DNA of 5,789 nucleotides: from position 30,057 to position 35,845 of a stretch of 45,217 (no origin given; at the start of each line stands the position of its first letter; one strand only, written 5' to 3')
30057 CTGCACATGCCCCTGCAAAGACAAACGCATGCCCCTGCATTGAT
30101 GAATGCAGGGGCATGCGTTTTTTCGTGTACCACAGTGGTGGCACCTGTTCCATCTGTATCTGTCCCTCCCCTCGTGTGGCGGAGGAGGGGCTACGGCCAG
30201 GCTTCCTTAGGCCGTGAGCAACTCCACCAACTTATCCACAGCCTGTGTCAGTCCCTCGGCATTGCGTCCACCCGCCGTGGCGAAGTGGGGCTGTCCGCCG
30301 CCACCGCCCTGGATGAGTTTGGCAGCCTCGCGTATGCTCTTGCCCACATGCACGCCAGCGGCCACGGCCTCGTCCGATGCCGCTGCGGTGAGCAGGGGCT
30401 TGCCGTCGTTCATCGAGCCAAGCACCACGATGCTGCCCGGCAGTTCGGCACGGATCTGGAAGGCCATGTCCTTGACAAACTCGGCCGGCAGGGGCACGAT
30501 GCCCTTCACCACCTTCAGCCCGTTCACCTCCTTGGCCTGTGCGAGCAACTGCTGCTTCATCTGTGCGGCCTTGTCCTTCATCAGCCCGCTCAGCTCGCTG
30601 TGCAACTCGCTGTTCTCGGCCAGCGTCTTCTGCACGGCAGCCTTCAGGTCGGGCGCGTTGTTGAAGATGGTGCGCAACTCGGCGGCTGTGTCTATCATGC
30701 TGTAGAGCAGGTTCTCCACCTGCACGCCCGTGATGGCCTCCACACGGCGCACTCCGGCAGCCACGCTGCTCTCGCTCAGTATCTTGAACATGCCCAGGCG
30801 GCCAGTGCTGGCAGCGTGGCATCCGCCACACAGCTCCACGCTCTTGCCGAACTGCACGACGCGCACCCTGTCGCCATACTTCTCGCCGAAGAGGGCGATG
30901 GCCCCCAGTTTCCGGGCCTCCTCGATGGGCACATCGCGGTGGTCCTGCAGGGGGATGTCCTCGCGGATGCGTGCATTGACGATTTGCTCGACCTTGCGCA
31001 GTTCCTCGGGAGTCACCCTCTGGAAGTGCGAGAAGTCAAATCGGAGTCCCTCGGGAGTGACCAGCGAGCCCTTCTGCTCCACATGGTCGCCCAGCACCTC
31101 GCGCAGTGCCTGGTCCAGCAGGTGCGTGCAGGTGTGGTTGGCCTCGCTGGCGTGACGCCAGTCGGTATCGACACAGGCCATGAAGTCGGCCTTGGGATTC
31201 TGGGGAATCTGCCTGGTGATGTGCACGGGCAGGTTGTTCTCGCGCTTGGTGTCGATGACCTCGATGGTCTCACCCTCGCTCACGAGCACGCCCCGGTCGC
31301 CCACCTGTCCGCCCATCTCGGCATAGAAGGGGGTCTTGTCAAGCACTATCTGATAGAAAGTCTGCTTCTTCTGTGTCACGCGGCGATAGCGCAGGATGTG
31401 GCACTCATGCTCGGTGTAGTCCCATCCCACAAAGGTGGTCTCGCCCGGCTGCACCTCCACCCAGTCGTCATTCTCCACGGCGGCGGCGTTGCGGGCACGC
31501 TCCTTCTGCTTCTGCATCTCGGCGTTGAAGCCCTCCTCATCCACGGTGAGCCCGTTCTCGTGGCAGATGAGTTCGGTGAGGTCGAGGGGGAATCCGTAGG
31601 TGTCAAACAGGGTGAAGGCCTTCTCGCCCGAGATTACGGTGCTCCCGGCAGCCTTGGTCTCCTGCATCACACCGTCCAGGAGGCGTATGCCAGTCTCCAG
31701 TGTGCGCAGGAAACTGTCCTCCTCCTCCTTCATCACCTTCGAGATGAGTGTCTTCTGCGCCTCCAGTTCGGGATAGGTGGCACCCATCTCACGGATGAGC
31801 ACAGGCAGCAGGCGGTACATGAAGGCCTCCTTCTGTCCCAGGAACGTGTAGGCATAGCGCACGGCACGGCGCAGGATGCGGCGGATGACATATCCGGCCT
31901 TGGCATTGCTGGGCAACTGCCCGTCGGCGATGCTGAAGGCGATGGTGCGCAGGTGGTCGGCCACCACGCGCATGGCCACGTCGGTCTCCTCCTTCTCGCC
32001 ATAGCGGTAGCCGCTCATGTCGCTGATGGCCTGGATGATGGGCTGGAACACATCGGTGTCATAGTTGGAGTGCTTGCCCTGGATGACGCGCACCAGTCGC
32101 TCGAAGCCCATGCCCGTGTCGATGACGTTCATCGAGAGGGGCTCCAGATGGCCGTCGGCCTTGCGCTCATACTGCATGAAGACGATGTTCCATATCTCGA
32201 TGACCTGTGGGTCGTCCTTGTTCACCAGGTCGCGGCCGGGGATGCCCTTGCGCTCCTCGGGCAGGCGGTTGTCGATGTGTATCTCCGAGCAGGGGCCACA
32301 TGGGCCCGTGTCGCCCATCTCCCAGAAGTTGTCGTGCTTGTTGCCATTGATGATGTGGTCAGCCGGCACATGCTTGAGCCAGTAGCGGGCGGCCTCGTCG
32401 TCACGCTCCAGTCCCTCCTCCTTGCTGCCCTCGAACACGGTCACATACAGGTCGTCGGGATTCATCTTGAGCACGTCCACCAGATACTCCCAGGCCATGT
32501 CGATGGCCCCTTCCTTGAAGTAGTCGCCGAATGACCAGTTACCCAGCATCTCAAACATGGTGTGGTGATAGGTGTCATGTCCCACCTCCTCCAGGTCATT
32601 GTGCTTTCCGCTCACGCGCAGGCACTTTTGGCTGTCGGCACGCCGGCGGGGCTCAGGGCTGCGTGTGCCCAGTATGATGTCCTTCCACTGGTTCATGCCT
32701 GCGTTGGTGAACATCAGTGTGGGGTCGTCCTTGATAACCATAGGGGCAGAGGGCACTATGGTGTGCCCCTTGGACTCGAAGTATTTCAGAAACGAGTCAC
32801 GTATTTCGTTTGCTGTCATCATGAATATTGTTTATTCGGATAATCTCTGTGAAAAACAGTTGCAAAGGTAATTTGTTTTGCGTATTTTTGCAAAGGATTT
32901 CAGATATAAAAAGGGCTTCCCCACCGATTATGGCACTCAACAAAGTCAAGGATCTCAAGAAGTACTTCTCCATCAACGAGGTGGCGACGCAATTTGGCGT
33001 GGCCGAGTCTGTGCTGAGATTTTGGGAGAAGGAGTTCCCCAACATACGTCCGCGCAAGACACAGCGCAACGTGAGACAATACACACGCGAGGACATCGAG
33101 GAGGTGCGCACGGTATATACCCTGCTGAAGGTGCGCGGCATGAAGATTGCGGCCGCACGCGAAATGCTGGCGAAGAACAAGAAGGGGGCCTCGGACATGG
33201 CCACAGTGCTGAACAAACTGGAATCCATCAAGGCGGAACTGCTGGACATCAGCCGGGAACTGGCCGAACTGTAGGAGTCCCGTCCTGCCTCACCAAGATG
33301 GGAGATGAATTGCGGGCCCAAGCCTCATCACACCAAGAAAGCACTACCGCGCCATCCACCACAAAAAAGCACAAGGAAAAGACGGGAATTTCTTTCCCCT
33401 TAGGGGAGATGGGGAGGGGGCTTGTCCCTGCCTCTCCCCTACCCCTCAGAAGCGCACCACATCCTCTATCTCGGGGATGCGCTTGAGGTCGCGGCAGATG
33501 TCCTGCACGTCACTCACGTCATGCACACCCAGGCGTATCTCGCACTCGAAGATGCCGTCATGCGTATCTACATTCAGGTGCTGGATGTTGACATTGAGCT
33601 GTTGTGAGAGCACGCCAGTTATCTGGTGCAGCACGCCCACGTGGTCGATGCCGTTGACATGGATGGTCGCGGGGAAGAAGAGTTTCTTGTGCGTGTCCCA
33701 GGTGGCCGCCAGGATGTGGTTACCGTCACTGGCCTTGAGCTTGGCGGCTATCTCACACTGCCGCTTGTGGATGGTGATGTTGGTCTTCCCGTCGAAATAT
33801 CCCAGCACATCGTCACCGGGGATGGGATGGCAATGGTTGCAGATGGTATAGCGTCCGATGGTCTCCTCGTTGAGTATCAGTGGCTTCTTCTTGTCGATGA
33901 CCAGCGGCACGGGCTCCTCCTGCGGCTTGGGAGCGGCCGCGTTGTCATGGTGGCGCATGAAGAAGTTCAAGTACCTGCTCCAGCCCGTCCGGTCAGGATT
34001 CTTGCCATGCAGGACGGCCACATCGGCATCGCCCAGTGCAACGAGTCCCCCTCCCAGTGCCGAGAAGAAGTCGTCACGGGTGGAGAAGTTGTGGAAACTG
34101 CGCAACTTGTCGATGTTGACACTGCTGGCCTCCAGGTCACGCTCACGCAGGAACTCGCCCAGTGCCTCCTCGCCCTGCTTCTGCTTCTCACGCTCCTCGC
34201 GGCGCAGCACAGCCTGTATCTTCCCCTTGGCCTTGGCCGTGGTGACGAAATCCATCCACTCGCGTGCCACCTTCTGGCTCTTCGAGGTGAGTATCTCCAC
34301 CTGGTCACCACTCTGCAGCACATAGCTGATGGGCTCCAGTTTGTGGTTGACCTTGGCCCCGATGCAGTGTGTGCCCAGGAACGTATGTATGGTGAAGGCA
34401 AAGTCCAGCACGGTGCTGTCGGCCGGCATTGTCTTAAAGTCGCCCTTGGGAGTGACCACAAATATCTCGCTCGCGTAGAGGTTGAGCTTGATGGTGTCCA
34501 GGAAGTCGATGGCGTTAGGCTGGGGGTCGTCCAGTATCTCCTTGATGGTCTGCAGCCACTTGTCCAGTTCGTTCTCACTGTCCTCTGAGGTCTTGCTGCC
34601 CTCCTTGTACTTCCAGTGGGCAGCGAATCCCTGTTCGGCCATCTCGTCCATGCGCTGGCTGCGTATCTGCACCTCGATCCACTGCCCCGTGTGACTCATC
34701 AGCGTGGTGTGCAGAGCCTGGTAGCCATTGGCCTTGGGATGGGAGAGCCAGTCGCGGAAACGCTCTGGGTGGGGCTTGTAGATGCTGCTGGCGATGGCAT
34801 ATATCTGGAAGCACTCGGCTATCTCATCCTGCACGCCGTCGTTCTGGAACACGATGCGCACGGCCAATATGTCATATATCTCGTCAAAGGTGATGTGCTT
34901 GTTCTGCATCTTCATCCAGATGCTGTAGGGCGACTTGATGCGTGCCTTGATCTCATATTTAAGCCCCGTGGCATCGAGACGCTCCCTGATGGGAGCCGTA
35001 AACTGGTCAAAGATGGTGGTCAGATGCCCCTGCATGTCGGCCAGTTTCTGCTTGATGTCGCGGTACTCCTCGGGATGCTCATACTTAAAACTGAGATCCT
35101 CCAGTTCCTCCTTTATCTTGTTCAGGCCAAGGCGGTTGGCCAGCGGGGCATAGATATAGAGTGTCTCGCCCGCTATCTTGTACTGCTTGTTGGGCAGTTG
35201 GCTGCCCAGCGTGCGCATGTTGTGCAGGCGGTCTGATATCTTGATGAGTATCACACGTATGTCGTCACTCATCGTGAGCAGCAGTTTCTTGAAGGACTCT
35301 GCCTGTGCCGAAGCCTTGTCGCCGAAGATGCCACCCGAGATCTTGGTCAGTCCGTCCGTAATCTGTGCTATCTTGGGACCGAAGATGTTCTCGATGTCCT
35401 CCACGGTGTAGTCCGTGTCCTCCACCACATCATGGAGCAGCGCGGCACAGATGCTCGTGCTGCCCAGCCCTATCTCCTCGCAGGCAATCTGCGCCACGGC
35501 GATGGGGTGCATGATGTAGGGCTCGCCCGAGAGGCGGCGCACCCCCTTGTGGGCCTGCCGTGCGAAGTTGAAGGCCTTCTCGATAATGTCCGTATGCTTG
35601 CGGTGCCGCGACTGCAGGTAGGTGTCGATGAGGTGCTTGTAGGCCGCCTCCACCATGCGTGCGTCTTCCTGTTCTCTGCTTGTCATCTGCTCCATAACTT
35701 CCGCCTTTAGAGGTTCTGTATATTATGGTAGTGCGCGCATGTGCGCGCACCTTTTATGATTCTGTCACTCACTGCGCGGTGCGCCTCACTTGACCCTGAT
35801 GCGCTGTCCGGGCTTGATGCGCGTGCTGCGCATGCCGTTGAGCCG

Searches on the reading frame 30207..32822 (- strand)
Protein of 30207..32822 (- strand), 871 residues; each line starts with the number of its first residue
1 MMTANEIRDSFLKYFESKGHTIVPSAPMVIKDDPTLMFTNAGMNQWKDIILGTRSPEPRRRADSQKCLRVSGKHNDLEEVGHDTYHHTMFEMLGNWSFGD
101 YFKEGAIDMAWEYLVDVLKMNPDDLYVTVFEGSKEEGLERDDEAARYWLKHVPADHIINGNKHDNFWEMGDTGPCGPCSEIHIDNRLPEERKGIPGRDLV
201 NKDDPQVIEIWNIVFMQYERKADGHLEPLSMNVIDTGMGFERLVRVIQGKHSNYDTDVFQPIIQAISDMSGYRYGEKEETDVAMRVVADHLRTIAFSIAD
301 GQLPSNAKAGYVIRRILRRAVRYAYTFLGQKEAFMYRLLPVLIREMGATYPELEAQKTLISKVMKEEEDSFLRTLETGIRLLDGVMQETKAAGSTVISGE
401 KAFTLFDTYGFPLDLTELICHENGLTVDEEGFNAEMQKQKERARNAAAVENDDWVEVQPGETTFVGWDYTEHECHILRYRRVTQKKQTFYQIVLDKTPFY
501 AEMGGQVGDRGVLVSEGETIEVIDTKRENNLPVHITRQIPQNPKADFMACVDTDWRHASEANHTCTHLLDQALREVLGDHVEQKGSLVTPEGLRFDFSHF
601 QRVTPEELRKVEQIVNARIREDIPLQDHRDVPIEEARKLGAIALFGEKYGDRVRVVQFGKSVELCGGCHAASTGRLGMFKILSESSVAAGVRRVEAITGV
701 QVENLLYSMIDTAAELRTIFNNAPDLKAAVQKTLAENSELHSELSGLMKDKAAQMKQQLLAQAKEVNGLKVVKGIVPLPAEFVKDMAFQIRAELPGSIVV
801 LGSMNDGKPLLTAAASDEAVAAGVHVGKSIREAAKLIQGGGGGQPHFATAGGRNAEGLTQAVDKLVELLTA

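Call 76: search_protein_families(library=pfam, proteins=[window:30207-32822:-], max_evalue=0.00001)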
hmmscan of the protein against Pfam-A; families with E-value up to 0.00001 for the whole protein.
window:30207-32822:- (871 aa): 3 families
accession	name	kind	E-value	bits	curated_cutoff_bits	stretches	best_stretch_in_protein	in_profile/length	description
PF01411.24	tRNA-synt_2c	-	9.4e-196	652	30.3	1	6-538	1-533/552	tRNA synthetases class II (A)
PF07973.19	tRNA_SAD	-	7.3e-15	55.1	24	1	653-695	1-44/44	Threonyl and Alanyl tRNA synthetase second additional domain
PF02272.25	DHHA1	-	3.8e-09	37.4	25.9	1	786-869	21-100/102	DHHA1 domain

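Call 77: find_homologous_proteins(query=window:30207-32819:-, max_evalue=1e-50)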
Query window:30207-32819:- (870 aa): 8000 proteins with E <= 1e-50 among 8000 candidates; the best 120 are listed.
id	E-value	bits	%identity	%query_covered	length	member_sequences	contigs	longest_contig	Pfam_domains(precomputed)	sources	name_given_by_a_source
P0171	0.0e+0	1925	96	100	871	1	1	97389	PF01411.25,PF07973.20,PF02272.25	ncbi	-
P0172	0.0e+0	1922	96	100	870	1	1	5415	PF01411.25,PF07973.20,PF02272.25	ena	-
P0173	0.0e+0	1918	95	100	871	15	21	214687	PF01411.25,PF07973.20,PF02272.25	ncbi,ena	-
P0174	0.0e+0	1874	93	100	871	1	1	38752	PF01411.25,PF07973.20,PF02272.25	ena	-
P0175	0.0e+0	1874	93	100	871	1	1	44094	PF01411.25,PF07973.20,PF02272.25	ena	-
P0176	0.0e+0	1873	93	100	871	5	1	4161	PF01411.25,PF07973.20,PF02272.25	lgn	-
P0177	0.0e+0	1872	93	100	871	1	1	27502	PF01411.25,PF07973.20,PF02272.25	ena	-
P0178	0.0e+0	1872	93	100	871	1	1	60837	PF01411.25,PF07973.20,PF02272.25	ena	-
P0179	0.0e+0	1871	93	100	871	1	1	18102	PF01411.25,PF07973.20,PF02272.25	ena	-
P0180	0.0e+0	1871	93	100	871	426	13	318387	PF01411.25,PF07973.20,PF02272.25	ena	-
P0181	0.0e+0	1869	93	100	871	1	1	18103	PF01411.25,PF07973.20,PF02272.25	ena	-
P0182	0.0e+0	1868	93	100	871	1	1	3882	PF01411.25,PF07973.20,PF02272.25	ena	-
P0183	0.0e+0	1868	93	100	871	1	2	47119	PF01411.25,PF07973.20,PF02272.25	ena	-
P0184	0.0e+0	1866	93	100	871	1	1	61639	PF01411.25,PF07973.20,PF02272.25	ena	-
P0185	0.0e+0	1865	93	100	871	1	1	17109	PF01411.25,PF07973.20,PF02272.25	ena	-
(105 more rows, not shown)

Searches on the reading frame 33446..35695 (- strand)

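Call 76: search_protein_families(library=pfam, proteins=[window:33446-35695:-], max_evalue=0.00001)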
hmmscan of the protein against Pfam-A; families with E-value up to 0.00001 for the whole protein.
window:33446-35695:- (749 aa): 5 families
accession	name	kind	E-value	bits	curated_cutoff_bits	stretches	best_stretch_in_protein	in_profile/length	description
PF13328.12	HD_4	-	2.6e-43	147.9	27.2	1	41-191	1-155/156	HD domain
PF04607.23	RelA_SpoT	-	1.9e-36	125.2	27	1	252-367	2-112/113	Region found in RelA / SpoT proteins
PF13291.12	ACT_4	-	1.6e-17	64.4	27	1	674-748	5-80/80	ACT domain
PF02824.27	TGS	-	2.4e-17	63.1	22.2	1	411-470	1-60/60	TGS domain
PF01966.28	HD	-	1.9e-07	31.8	22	1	61-160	2-116/116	HD domain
